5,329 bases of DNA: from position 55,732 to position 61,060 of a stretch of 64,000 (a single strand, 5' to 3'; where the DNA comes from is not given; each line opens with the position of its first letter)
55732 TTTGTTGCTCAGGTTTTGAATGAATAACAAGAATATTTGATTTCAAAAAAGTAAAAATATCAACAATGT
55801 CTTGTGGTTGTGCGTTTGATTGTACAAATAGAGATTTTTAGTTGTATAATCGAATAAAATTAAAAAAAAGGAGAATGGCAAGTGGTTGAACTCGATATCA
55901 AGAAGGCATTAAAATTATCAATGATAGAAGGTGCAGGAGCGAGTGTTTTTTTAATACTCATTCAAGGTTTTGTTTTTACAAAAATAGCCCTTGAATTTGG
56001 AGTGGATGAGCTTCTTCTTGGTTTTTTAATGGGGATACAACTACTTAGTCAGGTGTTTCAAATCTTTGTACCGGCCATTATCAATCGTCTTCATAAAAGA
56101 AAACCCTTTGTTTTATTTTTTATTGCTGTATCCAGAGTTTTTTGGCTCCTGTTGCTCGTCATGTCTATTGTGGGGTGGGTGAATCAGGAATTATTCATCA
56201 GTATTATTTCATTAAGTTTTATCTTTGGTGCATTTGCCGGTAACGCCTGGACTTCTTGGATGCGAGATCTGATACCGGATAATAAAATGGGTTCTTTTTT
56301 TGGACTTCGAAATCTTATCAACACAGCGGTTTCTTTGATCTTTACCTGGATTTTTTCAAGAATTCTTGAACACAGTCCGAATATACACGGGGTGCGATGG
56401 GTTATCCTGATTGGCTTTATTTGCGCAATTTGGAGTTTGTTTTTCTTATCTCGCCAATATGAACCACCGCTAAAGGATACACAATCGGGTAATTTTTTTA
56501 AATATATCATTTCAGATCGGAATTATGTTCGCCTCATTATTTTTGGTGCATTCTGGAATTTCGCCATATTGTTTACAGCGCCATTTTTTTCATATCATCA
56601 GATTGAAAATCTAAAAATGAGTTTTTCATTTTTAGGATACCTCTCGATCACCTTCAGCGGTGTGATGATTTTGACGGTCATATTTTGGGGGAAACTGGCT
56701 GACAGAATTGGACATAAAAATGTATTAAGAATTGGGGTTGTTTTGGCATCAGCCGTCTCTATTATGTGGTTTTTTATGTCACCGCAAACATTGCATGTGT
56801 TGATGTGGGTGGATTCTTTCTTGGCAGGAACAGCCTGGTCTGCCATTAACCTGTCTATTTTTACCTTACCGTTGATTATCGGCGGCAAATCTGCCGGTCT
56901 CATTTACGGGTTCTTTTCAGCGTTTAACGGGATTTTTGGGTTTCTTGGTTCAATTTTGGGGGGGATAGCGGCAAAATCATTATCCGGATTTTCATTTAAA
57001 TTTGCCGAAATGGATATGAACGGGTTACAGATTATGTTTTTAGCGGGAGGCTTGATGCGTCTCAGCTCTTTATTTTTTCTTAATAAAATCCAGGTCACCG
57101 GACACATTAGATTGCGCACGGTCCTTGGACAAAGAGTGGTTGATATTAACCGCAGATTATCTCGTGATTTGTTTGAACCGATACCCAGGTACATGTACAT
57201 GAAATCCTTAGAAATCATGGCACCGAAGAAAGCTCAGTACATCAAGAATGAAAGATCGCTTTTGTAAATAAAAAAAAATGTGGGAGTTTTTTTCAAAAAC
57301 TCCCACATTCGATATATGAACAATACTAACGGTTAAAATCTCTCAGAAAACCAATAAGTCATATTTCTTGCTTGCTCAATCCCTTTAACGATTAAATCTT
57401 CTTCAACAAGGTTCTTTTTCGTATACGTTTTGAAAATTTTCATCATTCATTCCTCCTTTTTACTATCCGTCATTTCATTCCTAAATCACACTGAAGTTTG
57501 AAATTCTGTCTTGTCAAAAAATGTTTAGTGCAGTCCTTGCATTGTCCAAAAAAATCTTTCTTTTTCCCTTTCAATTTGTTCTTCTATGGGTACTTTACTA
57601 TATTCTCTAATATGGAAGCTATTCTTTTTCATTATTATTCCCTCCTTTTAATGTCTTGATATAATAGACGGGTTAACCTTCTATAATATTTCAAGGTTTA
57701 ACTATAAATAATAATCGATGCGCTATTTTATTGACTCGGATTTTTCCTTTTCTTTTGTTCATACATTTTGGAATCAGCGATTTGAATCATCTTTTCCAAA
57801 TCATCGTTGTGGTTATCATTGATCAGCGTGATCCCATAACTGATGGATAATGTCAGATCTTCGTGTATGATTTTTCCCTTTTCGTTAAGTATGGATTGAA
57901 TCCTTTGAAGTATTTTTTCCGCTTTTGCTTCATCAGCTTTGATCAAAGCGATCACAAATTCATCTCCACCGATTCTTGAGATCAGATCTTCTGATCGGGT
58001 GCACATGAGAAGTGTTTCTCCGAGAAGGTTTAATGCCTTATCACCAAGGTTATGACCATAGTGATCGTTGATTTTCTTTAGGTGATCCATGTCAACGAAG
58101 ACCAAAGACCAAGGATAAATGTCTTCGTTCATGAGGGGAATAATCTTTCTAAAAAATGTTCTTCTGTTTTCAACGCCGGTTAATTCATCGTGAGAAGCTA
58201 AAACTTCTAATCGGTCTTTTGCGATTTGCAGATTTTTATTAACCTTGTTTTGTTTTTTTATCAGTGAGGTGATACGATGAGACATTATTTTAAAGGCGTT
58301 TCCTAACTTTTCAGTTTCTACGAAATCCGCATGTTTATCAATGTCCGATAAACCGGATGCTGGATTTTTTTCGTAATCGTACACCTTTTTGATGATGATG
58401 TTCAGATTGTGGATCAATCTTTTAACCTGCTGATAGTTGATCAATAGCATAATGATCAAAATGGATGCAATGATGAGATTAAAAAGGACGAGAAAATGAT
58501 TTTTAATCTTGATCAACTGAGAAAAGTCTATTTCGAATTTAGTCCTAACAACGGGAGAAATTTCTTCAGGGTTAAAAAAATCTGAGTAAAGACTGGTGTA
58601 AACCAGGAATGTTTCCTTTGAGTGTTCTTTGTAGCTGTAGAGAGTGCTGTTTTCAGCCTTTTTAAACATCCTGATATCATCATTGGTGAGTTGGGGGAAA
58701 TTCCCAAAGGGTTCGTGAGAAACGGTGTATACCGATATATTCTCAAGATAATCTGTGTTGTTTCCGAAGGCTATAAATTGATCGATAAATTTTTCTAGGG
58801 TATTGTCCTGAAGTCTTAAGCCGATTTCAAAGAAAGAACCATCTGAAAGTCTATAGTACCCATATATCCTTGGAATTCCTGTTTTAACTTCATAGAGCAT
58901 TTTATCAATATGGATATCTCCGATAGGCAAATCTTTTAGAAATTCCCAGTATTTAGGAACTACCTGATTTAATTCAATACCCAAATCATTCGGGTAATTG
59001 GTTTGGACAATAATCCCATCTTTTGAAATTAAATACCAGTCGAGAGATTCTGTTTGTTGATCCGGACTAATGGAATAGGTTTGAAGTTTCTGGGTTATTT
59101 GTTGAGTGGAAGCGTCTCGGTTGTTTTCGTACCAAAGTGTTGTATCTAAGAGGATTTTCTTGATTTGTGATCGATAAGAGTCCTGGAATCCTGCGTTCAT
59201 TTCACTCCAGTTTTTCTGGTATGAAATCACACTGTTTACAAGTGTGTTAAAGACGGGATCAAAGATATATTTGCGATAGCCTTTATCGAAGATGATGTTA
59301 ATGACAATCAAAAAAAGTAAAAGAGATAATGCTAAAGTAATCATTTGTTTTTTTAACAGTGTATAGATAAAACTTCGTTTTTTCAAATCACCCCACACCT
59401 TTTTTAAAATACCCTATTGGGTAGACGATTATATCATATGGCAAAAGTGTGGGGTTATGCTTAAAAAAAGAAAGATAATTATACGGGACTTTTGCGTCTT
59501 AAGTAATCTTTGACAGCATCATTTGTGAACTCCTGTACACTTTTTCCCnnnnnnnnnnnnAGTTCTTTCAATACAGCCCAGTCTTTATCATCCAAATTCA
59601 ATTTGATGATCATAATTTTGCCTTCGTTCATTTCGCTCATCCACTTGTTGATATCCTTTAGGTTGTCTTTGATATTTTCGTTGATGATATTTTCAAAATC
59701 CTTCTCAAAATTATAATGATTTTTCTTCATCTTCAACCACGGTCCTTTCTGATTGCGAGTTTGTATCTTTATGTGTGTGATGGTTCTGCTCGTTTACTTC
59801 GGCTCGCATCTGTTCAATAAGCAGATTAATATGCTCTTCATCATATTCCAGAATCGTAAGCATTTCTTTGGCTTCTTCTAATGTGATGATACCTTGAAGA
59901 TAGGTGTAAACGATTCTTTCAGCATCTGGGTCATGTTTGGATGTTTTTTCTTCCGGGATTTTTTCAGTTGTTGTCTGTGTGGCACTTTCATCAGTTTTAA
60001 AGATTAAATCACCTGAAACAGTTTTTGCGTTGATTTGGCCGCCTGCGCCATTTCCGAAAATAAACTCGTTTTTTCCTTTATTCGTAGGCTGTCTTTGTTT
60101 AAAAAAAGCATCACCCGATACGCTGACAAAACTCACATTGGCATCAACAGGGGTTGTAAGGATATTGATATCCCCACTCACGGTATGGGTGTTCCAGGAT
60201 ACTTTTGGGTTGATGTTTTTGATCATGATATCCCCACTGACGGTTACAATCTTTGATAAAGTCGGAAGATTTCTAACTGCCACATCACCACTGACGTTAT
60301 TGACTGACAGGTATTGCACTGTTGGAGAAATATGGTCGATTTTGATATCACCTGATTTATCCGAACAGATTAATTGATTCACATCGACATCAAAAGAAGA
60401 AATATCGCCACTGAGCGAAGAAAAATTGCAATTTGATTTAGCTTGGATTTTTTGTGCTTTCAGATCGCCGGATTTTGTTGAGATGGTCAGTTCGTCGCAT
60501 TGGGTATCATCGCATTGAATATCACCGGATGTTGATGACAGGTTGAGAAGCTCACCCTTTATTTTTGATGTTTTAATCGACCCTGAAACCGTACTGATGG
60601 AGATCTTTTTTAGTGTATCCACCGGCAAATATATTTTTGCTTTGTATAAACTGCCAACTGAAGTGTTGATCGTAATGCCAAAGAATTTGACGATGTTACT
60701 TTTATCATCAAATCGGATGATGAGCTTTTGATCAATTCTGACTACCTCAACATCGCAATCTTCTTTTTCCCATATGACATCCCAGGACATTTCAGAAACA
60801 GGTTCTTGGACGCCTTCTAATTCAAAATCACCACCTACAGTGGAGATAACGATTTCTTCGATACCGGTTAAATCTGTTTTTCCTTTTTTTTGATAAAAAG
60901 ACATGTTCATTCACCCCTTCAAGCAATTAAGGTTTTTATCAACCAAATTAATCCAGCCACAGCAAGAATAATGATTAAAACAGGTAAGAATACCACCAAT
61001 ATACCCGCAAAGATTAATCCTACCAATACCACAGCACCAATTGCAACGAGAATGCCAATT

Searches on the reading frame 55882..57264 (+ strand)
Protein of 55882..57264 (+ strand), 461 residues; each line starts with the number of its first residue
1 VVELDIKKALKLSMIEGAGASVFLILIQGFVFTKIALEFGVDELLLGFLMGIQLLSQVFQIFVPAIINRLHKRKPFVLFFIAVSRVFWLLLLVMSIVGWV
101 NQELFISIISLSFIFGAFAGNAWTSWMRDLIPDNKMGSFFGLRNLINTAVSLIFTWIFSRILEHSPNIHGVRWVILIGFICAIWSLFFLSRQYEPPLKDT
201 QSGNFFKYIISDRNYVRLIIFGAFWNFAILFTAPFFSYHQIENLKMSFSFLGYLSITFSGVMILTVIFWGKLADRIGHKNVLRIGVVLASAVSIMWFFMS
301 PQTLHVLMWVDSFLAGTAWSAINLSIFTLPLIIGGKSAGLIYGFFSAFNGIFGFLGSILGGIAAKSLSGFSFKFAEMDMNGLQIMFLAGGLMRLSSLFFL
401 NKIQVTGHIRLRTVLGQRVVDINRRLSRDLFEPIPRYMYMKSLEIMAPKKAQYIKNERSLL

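Call 16: search_protein_families(library=pfam, proteins=[window:55882-57264:+], max_evalue=0.001)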
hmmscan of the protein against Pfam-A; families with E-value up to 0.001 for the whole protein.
window:55882-57264:+ (461 aa): 2 families
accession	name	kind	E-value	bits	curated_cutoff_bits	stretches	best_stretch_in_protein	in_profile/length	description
PF07690.21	MFS_1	-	4.4e-29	101.9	33.4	2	26-356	13-346/347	Major Facilitator Superfamily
PF13347.12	MFS_2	-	1.6e-05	24.1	27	1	39-355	28-372/427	MFS/sugar transport protein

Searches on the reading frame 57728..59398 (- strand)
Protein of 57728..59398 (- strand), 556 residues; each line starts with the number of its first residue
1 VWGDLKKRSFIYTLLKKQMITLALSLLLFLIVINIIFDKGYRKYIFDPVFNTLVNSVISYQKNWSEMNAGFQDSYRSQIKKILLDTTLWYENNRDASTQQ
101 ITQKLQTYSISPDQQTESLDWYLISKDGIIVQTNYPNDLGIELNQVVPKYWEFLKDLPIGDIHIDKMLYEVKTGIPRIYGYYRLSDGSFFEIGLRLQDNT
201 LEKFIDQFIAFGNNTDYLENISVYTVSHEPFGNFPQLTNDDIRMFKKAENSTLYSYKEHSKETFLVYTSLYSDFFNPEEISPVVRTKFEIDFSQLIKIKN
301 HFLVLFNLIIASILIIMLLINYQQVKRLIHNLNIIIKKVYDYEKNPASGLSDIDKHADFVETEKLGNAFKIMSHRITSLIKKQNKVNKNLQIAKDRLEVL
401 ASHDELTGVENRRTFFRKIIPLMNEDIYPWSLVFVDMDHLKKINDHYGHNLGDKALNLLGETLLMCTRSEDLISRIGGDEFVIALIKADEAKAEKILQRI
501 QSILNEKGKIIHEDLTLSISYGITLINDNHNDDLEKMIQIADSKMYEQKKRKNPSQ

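Call 16: search_protein_families(library=pfam, proteins=[window:57728-59398:-], max_evalue=0.001)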
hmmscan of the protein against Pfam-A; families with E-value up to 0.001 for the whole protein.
window:57728-59398:- (556 aa): 1 family
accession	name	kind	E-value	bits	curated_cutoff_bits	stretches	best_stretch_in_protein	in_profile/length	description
PF00990.26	GGDEF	-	3e-38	131.5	23.8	1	401-552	1-158/161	Diguanylate cyclase, GGDEF domain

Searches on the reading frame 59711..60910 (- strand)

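Call 16: search_protein_families(library=pfam, proteins=[window:59711-60910:-], max_evalue=0.001)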
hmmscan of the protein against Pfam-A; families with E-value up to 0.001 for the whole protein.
window:59711-60910:- (399 aa): 1 family
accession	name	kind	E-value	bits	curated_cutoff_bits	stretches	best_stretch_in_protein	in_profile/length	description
PF13349.12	DUF4097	-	5.9e-30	104.9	22.9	2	159-302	99-244/247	Toastrack DUF4097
